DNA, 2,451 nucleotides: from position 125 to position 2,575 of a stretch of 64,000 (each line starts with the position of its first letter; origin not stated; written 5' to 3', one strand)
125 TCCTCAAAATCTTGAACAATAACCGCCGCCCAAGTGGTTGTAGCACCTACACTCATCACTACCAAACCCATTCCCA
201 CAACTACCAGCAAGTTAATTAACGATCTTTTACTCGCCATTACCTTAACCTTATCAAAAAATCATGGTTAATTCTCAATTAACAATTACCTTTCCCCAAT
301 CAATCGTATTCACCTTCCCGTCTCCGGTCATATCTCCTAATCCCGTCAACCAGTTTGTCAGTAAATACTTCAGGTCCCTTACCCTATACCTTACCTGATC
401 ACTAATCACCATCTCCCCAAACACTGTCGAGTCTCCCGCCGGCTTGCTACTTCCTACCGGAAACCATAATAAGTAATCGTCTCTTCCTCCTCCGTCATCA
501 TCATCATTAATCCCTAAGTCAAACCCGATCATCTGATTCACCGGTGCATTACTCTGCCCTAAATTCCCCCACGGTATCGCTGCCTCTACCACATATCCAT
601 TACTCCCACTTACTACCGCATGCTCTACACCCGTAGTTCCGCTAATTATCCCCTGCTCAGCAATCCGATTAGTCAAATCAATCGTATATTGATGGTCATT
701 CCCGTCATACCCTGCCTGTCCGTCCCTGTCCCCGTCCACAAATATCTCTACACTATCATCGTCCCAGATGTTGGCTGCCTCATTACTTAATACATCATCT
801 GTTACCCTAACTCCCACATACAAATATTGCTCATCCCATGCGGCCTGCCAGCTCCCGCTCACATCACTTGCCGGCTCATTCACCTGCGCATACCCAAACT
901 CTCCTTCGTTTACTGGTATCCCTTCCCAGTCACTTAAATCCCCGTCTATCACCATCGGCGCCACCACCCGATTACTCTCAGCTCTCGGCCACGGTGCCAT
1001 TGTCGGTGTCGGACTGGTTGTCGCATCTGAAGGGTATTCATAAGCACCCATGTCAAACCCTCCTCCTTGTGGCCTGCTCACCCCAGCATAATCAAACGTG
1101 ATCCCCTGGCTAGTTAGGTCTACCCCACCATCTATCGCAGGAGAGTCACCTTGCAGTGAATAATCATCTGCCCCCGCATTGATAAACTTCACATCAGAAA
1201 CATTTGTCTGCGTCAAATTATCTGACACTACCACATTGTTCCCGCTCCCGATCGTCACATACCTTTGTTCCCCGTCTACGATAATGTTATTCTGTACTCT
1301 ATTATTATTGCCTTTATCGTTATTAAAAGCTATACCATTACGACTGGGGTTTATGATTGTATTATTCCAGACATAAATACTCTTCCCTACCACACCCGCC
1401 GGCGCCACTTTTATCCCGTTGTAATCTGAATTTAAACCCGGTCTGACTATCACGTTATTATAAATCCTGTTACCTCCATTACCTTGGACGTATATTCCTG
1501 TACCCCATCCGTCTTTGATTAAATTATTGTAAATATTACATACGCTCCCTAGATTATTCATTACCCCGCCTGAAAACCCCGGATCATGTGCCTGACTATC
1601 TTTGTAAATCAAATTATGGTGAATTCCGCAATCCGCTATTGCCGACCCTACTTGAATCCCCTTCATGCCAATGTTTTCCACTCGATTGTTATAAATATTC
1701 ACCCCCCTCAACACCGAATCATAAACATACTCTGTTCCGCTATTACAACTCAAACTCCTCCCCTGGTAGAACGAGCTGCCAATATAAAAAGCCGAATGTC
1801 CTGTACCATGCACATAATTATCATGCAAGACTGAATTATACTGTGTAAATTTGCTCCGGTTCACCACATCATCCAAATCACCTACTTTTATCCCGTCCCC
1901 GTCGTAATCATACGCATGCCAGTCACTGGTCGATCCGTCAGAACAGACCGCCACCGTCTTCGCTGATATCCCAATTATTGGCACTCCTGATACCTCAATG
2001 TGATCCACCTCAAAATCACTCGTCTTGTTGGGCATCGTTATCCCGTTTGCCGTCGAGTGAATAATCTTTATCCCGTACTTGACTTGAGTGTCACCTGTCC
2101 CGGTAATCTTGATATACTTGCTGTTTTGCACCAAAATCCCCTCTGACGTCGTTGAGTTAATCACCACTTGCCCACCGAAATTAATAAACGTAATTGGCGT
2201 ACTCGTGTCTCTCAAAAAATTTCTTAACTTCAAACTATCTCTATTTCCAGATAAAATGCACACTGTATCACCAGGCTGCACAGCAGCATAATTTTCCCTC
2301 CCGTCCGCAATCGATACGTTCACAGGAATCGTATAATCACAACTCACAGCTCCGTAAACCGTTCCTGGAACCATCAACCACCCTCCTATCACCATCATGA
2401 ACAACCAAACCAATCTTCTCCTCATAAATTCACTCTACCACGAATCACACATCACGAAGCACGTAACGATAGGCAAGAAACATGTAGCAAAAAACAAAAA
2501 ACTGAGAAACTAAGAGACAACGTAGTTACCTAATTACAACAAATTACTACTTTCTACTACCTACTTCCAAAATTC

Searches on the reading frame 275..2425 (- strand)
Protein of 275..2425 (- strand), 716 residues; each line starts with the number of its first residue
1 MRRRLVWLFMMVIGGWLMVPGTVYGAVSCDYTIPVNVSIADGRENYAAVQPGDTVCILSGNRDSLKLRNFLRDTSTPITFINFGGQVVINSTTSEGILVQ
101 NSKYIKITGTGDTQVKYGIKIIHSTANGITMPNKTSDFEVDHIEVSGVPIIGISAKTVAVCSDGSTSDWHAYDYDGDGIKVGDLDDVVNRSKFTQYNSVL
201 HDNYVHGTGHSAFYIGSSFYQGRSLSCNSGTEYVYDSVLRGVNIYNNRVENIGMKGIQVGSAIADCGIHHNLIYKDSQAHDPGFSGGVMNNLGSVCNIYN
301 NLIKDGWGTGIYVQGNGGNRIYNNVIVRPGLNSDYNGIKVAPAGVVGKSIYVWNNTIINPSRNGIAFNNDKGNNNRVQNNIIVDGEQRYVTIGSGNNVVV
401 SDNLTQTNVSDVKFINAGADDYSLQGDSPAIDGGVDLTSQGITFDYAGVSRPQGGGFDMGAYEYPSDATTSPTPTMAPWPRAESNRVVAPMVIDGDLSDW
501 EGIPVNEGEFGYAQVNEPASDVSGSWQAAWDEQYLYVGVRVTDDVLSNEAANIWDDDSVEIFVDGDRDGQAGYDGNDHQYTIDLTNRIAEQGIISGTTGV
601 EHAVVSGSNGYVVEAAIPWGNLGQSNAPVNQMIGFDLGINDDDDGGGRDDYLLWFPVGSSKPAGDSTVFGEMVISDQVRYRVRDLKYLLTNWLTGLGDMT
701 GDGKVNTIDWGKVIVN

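Call 69: search_protein_families(library=pfam, proteins=[window:275-2425:-], max_evalue=0.001)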
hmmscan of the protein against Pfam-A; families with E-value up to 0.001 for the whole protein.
window:275-2425:- (716 aa): 2 families
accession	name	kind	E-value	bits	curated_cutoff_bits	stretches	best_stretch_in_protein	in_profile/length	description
PF06452.16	CBM9_1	-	1.3e-38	133.1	23.4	1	515-675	24-183/185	Carbohydrate family 9 binding domain-like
PF13229.12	Beta_helix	-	4.2e-08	33.4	25.9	1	241-374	33-151/158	Right handed beta helix region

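Call 79: find_encoding_contigs(protein=window:275-2425:-, flank=10000, max_places=4)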
Protein window:275-2425:- (716 aa): no gene with exactly this product is on record in the collection.
